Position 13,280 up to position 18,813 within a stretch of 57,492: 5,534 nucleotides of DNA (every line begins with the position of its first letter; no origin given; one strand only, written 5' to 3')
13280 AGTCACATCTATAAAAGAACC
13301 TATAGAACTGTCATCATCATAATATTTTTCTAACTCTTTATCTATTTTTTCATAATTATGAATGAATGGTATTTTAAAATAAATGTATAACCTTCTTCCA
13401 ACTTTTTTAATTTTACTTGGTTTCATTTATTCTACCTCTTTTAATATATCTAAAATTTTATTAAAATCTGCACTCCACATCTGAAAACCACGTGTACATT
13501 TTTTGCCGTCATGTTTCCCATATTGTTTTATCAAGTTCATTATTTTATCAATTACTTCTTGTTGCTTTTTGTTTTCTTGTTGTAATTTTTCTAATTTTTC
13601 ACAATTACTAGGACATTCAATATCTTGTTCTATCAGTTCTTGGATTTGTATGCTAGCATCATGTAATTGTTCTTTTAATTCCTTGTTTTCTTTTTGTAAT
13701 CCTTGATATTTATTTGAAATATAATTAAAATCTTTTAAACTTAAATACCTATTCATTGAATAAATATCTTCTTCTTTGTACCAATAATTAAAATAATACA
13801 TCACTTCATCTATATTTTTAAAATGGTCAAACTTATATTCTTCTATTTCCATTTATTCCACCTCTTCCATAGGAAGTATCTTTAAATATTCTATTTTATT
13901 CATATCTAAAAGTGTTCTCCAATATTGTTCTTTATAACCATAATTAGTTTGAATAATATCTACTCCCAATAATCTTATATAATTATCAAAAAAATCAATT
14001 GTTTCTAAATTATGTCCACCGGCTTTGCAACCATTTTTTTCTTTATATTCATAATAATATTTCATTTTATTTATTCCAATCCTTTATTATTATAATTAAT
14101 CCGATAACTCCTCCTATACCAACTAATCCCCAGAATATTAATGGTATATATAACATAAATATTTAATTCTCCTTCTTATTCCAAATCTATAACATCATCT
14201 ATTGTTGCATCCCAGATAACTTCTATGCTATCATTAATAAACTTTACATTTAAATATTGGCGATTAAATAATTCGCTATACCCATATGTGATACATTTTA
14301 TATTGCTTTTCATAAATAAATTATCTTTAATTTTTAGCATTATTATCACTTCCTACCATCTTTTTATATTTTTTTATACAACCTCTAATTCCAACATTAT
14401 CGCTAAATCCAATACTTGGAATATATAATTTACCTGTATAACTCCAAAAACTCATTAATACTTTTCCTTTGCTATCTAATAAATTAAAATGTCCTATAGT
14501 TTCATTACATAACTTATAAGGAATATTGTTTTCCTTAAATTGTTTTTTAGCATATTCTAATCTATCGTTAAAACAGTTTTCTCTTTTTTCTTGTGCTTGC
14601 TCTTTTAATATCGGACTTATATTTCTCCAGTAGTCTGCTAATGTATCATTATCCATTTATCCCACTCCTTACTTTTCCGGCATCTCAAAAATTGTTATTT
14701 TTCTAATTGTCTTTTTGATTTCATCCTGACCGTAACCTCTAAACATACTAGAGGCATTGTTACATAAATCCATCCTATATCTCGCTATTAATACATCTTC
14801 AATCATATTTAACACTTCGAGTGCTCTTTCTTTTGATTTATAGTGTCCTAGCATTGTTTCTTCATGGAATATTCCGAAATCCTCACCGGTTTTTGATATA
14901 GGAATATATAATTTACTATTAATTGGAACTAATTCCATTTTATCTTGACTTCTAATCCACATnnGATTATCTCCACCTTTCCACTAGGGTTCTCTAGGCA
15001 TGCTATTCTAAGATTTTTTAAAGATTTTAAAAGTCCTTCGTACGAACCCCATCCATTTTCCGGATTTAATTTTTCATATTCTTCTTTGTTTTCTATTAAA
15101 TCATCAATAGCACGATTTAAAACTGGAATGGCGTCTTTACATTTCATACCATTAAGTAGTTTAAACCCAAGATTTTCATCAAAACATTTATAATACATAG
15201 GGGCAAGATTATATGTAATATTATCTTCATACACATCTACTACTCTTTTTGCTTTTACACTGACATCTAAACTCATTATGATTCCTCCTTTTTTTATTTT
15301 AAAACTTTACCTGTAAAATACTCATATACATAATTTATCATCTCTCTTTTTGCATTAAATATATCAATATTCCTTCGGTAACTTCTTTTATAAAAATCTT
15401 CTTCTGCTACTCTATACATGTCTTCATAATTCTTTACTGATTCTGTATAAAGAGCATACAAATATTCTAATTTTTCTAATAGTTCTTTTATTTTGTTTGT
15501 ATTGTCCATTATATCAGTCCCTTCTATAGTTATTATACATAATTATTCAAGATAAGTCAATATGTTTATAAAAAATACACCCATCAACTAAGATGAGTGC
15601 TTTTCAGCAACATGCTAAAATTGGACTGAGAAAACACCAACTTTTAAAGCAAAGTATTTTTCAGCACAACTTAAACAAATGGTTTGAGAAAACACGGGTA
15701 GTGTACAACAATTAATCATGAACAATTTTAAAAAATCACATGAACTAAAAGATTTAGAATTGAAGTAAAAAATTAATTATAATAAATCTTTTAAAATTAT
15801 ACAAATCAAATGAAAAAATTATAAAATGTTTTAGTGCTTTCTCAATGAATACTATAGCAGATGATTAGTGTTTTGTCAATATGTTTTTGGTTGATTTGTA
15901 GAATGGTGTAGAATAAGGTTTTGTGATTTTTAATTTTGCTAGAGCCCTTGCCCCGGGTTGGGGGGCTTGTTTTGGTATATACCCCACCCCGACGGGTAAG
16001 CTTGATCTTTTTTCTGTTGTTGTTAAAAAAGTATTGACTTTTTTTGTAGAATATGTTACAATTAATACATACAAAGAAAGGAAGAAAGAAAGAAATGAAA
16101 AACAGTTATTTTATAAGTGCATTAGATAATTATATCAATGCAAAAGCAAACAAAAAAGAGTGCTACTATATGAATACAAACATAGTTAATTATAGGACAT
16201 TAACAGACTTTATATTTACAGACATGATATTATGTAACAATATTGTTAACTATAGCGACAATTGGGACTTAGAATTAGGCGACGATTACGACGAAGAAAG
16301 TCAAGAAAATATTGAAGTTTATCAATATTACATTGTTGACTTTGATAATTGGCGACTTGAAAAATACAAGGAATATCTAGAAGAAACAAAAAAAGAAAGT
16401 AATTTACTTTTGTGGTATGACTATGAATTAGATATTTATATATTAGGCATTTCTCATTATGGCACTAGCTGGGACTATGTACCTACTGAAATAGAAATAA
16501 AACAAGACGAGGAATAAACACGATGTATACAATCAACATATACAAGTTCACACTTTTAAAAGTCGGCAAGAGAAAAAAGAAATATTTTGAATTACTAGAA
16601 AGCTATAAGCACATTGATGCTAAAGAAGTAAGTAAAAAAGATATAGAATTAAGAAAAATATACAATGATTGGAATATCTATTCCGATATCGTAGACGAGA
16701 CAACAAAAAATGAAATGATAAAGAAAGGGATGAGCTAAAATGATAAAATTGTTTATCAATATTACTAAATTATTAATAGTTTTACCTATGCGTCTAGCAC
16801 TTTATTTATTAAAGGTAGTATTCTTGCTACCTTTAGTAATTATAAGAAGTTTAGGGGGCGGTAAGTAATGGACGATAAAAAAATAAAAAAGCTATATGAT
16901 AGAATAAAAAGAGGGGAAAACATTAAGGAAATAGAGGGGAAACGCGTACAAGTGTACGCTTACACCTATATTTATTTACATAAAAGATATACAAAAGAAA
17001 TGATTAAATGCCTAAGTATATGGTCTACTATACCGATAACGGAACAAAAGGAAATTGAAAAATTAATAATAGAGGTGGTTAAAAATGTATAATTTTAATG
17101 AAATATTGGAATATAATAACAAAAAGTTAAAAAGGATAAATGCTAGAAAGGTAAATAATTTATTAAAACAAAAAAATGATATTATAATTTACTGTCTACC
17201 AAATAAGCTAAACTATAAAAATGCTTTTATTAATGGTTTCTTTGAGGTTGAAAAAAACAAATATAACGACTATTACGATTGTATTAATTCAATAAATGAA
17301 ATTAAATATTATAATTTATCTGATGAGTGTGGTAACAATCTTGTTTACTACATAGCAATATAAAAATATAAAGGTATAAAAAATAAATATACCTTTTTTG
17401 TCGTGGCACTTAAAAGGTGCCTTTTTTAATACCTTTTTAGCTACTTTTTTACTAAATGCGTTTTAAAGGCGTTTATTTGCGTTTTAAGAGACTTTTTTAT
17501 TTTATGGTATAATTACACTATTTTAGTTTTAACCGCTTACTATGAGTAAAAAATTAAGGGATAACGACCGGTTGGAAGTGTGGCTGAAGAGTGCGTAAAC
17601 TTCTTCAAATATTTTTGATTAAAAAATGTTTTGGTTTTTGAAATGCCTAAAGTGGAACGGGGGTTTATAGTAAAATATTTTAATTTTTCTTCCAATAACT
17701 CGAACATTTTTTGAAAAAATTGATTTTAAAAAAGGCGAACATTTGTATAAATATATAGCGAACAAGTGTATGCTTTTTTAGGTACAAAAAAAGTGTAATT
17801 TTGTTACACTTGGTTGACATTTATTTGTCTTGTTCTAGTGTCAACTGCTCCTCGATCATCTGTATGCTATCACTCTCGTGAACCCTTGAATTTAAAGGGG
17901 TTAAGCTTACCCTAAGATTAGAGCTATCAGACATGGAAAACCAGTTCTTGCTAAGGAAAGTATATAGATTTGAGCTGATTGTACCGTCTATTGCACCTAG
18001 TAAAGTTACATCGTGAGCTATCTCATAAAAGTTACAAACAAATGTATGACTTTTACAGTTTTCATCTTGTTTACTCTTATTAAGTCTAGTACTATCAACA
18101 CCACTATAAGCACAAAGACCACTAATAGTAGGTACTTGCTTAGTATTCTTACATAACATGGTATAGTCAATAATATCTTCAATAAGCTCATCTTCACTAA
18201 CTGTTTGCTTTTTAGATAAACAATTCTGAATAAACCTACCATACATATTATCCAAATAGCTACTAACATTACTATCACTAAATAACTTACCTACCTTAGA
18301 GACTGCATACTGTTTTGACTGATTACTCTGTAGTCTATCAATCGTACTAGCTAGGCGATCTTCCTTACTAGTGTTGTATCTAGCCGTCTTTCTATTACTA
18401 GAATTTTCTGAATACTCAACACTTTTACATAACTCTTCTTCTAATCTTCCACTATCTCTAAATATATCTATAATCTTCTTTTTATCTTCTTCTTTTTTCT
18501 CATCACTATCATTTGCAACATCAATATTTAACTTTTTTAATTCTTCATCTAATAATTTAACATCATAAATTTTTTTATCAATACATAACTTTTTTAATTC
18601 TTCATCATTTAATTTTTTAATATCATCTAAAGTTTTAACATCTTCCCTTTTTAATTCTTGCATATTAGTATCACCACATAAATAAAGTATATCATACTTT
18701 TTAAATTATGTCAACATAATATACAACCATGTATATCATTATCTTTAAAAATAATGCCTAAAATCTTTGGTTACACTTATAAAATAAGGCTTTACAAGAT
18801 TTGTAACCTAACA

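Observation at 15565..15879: An sRNA-like unit with two paralogous stem-loops, insulated immediately upstream of the leftward early promoter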

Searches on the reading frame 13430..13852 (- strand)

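Call 11: search_protein_families(library=phrogs, proteins=[window:13430-13852:-], max_evalue=0.01)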
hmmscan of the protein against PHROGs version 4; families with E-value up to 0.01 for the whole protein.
window:13430-13852:- (141 aa): 1 family
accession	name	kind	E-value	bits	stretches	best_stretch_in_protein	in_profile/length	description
phrog_4780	-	unknown function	0.0034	18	1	27-106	136-207/275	-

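Call 12: search_protein_families(library=pfam, proteins=[window:13430-13852:-], max_evalue=0.01)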
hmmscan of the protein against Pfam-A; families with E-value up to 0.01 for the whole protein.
window:13430-13852:- (141 aa): 3 families
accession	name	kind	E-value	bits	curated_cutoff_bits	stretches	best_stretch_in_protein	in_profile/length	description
PF25785.1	TPR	-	0.00048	20.8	27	1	46-100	6-66/110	Nucleoprotein TPR-like domain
PF06810.17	Phage_scaffold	-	0.0018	18.7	35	1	47-100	34-85/170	Phage capsid assembly scaffolding protein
PF06005.17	ZapB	-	0.0036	18.2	31.5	1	48-109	19-70/71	Cell division protein ZapB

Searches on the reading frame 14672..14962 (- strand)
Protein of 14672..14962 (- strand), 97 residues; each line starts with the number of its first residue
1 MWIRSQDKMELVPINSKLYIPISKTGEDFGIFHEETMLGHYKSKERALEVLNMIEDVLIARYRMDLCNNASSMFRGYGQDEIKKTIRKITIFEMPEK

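Call 11: search_protein_families(library=phrogs, proteins=[window:14672-14962:-], max_evalue=0.01)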
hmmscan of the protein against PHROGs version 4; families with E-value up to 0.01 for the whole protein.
window:14672-14962:- (97 aa): 2 families
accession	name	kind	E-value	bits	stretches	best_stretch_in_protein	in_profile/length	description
phrog_4601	-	unknown function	6.6e-12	46.6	1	3-96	4-84/85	-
phrog_7118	-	unknown function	4.5e-08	34.3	1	3-70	86-152/167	-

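Call 12: search_protein_families(library=pfam, proteins=[window:14672-14962:-], max_evalue=0.01)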
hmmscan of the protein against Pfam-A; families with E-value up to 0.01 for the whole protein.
window:14672-14962:- (97 aa): 0 families

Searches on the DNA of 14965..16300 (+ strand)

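Call 5: search_rna_families(source=window, start=15300, end=16300, threshold=evalue, max_evalue=10, show_alignments=3)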
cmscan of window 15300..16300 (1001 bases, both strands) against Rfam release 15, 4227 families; matches with E-value up to 10: 2.
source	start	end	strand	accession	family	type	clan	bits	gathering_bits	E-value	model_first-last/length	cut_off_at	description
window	15612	15678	-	RF03912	mir-4659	Gene; miRNA;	-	16.5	92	4.4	1-73/73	no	mir-4659 microRNA precursor family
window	15557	15617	-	RF04085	mir-1271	Gene; miRNA;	-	14.9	80.5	5.5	1-77/77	no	mir-1271 microRNA precursor family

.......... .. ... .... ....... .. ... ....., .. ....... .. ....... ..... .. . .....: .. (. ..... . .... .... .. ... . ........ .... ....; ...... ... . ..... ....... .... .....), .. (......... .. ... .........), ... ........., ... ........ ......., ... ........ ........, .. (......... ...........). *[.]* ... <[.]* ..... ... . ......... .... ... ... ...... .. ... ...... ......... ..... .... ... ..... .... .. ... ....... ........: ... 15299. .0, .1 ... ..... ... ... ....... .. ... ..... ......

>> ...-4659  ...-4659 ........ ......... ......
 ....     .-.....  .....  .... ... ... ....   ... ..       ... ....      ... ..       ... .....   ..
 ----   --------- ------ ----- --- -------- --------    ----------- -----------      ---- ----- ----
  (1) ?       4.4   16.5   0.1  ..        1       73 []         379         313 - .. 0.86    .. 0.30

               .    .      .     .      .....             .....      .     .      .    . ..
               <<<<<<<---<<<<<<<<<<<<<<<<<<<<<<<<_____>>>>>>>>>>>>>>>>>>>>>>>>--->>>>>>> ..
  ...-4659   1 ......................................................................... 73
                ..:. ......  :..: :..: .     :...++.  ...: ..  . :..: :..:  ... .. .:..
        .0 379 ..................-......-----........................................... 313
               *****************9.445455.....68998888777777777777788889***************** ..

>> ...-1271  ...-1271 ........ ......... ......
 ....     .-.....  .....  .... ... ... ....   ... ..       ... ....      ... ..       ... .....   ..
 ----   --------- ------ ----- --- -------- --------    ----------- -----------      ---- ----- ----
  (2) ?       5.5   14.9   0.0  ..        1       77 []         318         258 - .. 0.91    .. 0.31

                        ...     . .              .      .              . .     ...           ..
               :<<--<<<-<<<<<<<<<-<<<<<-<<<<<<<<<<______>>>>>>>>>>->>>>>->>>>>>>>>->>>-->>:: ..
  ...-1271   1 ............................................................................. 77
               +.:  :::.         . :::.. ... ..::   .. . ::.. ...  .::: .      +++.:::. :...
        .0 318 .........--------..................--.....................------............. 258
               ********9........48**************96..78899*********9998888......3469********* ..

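Call 8: search_dna_similar(query=window:15200-16300:+, collection=phages, mode=distant, max_rows=30)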
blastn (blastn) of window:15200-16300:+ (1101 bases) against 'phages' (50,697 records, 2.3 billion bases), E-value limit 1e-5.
No match.

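Call 86: search_rna_families(source=L044, start=1900, end=2600, threshold=evalue, max_evalue=5)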
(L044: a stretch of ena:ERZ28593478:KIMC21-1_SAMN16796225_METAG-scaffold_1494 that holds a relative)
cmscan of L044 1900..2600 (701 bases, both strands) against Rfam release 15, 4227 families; matches with E-value up to 5: 4.
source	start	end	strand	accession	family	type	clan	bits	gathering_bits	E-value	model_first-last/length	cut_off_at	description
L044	2317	2437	+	RF04182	GibS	Gene; sRNA;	-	20.8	115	2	1-142/142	no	GibS sRNA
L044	2121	2231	+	RF01650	ceN68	Gene; snRNA; snoRNA; HACA-box;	-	19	80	1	1-121/121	no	Caenorhabditis snoRNA ceN48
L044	2092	2240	+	RF00557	L10_leader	Cis-reg; leader;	-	15.9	44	4.7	1-138/138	no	Ribosomal protein L10 leader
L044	2526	2600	-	RF01941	MIR1223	Gene; miRNA;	-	15.6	77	1.6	32-102/102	5'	MIR1223 microRNA precursor family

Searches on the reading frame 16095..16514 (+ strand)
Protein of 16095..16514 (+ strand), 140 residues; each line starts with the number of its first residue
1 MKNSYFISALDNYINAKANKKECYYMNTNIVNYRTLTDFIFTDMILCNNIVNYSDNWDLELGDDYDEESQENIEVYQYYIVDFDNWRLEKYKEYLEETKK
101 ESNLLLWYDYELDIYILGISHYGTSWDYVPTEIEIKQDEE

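Call 11: search_protein_families(library=phrogs, proteins=[window:16095-16514:+], max_evalue=0.01)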
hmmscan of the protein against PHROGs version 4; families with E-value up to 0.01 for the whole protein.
window:16095-16514:+ (140 aa): 0 families

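Call 12: search_protein_families(library=pfam, proteins=[window:16095-16514:+], max_evalue=0.01)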
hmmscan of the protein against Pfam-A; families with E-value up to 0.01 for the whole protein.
window:16095-16514:+ (140 aa): 0 families

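Call 19: find_related_loci(query=window:16095-16514:+, collection=viral_contigs, flank=4000)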
Query window:16095-16514:+ (140 aa) in viral_contigs; peptide patterns used: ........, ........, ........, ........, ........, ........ (x = any residue, [..] = any of these).
10 stretches matched a pattern, but none encodes a relative of the query by tblastn (E <= 1e-3).

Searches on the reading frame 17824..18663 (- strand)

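Call 11: search_protein_families(library=phrogs, proteins=[window:17824-18663:-], max_evalue=0.01)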
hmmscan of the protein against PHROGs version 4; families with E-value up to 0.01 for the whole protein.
window:17824-18663:- (280 aa): 0 families

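Call 12: search_protein_families(library=pfam, proteins=[window:17824-18663:-], max_evalue=0.01)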
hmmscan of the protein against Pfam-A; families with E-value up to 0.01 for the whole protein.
window:17824-18663:- (280 aa): 1 family
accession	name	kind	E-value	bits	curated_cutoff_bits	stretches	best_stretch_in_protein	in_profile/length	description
PF16677.11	GP3_package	-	9.4e-07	29.4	29.4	1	154-246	6-101/105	DNA-packaging protein gp3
